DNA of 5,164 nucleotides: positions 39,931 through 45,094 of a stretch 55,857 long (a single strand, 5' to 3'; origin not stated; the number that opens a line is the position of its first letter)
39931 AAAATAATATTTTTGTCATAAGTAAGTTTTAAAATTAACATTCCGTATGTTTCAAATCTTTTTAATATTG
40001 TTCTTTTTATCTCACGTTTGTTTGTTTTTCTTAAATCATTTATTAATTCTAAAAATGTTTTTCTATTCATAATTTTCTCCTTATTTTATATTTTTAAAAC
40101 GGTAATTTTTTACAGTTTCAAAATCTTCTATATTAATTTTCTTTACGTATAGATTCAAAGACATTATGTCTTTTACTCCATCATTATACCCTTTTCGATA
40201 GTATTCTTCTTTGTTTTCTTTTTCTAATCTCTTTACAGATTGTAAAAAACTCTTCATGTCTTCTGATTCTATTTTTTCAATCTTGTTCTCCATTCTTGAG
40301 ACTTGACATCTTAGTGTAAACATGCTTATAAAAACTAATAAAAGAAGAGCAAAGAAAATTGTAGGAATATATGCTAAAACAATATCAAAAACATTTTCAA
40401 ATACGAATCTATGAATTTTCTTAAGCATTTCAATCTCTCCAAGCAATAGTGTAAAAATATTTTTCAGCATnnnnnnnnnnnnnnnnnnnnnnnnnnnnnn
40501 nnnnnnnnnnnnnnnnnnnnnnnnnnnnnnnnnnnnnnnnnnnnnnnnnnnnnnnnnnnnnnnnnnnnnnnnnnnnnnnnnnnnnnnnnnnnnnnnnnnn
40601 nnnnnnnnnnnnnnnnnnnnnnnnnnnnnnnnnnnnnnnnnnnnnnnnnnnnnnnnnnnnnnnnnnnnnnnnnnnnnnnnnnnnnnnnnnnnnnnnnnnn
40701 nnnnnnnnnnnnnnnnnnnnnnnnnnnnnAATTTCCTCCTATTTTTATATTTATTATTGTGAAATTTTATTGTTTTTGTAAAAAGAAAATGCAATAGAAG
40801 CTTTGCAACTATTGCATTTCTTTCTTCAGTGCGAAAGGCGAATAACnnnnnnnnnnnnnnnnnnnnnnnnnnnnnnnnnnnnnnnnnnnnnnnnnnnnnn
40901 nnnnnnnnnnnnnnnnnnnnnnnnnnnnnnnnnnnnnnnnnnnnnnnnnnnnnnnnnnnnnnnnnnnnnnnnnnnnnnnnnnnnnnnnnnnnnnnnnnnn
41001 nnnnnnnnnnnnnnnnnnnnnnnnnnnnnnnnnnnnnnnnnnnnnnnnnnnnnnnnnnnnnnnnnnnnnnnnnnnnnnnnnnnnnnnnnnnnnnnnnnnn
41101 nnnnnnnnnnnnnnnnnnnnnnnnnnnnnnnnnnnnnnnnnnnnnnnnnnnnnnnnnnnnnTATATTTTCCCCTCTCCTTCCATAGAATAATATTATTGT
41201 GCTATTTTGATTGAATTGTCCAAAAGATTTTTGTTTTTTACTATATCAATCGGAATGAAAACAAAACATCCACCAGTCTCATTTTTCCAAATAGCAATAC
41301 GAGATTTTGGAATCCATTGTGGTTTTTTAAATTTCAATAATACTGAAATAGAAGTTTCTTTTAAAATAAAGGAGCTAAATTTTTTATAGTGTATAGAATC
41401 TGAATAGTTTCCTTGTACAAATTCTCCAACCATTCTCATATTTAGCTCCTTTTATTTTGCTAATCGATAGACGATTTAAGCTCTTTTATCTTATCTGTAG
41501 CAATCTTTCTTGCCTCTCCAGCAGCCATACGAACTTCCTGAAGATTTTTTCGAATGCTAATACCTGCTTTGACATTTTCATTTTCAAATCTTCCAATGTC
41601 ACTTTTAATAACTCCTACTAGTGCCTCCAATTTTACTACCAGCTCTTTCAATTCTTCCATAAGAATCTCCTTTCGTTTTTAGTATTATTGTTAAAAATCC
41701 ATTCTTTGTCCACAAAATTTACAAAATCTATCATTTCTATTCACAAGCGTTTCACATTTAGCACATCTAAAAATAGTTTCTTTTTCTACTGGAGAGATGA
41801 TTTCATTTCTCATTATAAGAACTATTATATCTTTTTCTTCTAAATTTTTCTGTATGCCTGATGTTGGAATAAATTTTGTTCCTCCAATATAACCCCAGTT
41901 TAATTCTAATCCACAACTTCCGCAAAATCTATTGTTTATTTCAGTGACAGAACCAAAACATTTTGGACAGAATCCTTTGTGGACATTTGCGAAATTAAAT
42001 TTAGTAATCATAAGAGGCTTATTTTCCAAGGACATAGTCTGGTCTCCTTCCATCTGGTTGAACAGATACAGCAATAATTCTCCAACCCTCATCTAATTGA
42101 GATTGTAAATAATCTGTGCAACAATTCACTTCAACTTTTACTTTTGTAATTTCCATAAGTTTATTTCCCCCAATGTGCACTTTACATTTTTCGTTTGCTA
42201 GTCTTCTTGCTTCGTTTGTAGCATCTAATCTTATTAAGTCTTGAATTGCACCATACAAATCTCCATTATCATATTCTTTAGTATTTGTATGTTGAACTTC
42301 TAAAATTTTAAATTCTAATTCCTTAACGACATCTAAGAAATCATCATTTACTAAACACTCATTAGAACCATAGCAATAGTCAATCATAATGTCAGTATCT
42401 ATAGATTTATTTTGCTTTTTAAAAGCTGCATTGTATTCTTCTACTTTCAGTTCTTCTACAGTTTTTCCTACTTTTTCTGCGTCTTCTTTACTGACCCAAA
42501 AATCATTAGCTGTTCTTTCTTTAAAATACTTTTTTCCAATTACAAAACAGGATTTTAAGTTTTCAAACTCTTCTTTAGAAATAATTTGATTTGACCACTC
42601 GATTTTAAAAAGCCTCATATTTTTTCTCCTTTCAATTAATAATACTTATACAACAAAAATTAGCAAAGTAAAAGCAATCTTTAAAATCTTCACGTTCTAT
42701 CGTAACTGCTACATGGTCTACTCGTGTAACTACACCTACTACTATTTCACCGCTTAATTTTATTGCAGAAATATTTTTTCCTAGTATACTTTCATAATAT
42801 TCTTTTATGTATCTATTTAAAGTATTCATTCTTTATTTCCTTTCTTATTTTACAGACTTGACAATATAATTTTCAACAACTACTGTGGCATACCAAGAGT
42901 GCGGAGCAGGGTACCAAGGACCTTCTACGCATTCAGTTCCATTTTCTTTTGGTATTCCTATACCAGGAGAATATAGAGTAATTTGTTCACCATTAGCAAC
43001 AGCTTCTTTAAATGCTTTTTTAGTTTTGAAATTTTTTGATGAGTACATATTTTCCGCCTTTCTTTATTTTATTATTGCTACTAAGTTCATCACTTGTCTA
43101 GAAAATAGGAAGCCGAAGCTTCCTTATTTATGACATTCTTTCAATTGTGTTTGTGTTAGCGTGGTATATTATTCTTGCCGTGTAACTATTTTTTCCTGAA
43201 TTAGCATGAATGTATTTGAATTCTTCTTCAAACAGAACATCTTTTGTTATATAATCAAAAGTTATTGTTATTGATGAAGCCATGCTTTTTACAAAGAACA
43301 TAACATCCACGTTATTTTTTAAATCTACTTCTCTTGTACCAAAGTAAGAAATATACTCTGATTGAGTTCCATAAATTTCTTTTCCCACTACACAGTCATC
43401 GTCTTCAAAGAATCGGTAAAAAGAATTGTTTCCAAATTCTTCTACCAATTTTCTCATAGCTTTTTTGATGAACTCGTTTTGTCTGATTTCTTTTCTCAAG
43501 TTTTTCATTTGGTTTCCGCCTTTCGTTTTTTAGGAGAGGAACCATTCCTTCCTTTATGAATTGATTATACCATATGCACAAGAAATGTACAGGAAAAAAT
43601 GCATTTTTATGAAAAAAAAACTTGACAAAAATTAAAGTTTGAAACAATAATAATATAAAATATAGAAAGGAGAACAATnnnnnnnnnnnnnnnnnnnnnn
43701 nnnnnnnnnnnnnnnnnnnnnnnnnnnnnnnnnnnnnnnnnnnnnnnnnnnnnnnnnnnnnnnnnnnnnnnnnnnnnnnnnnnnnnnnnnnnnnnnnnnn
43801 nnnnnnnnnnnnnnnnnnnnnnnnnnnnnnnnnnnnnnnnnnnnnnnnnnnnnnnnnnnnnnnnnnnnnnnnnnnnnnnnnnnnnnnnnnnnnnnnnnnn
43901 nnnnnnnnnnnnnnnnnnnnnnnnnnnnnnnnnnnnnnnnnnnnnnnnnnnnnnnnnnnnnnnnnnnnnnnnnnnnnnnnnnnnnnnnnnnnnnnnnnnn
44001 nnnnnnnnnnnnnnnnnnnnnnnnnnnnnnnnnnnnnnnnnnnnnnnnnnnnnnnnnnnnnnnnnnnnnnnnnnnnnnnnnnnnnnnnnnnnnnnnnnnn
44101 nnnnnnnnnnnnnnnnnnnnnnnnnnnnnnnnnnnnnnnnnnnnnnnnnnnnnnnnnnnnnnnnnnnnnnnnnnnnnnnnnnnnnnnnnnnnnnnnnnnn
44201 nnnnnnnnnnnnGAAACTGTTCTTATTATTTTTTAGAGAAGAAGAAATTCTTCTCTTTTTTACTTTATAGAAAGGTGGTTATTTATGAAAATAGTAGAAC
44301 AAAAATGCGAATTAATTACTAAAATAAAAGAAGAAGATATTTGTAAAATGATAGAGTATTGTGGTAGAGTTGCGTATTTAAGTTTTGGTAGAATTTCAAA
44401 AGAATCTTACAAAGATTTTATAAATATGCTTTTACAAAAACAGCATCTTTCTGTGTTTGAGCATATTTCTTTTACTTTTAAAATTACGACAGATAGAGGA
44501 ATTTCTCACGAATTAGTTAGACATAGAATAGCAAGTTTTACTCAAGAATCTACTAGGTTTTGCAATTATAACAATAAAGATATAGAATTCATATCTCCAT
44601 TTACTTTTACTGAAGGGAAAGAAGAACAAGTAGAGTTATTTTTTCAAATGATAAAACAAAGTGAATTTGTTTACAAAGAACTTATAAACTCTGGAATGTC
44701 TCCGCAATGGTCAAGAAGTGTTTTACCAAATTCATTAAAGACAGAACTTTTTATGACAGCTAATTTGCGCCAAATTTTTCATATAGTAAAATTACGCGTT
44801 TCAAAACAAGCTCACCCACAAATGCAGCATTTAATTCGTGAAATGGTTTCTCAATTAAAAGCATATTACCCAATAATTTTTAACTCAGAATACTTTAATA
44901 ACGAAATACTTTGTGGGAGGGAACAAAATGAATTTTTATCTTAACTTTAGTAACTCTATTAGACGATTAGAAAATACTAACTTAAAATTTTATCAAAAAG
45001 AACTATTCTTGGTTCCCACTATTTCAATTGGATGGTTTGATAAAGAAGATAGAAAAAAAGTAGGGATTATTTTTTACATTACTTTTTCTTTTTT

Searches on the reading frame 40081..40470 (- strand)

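Call 62: search_protein_families(library=pfam, proteins=[window:40081-40470:-], max_evalue=1)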
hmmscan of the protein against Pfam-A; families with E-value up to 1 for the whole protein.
window:40081-40470:- (129 aa): 4 families
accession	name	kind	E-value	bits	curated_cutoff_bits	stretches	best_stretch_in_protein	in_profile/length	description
PF20669.3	Exo70_N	-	0.043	14.5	23.9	1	57-84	15-42/83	Exocyst complex component Exo70 N-terminal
PF17353.8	DUF5381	-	0.076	13.2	26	1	26-126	41-141/170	Family of unknown function (DUF5381)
PF05552.17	MS_channel_1st_1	-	0.091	13.1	22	1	25-46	4-25/50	Mechanosensitive ion channel, conserved TM helix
PF20931.2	Dicer_platform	-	0.31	11.3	26.5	0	6-29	76-99/127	Dicer, platform domain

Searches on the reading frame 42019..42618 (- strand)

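Call 10: search_protein_families(library=pfam, proteins=[window:42019-42618:-], max_evalue=0.01)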
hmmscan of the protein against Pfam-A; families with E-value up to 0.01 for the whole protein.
window:42019-42618:- (199 aa): 0 families

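Call 29: search_protein_families(library=phrogs, proteins=[window:42019-42618:-], max_evalue=0.001)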
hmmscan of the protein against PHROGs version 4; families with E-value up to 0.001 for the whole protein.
window:42019-42618:- (199 aa): 2 families
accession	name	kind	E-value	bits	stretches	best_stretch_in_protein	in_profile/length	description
phrog_8380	-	unknown function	5.3e-24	86.2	1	89-199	89-198/212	-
phrog_4796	-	unknown function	2.1e-14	54.9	1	126-199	125-197/214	-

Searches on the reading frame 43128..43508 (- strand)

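Call 62: search_protein_families(library=pfam, proteins=[window:43128-43508:-], max_evalue=1)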
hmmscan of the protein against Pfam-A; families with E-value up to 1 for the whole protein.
window:43128-43508:- (126 aa): 1 family
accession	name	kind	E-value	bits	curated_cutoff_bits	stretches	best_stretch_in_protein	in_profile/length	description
PF11124.14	Pho86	-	0.03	14.1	29.3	1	44-117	78-150/291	Inorganic phosphate transporter chaperone Pho86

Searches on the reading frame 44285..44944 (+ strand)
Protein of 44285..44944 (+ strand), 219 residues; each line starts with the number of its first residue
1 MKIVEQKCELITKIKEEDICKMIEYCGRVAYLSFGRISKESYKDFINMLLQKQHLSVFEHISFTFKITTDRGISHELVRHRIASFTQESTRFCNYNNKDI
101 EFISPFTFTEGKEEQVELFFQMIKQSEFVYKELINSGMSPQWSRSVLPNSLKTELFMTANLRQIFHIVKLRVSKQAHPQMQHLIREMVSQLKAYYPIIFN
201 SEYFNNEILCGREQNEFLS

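Call 10: search_protein_families(library=pfam, proteins=[window:44285-44944:+], max_evalue=0.01)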
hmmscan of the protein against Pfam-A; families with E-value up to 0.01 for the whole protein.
window:44285-44944:+ (219 aa): 1 family
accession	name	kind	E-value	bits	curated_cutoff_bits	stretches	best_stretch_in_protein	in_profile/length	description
PF02511.20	Thy1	-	2.9e-45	154.9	24.8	1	20-196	10-190/191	Thymidylate synthase complementing protein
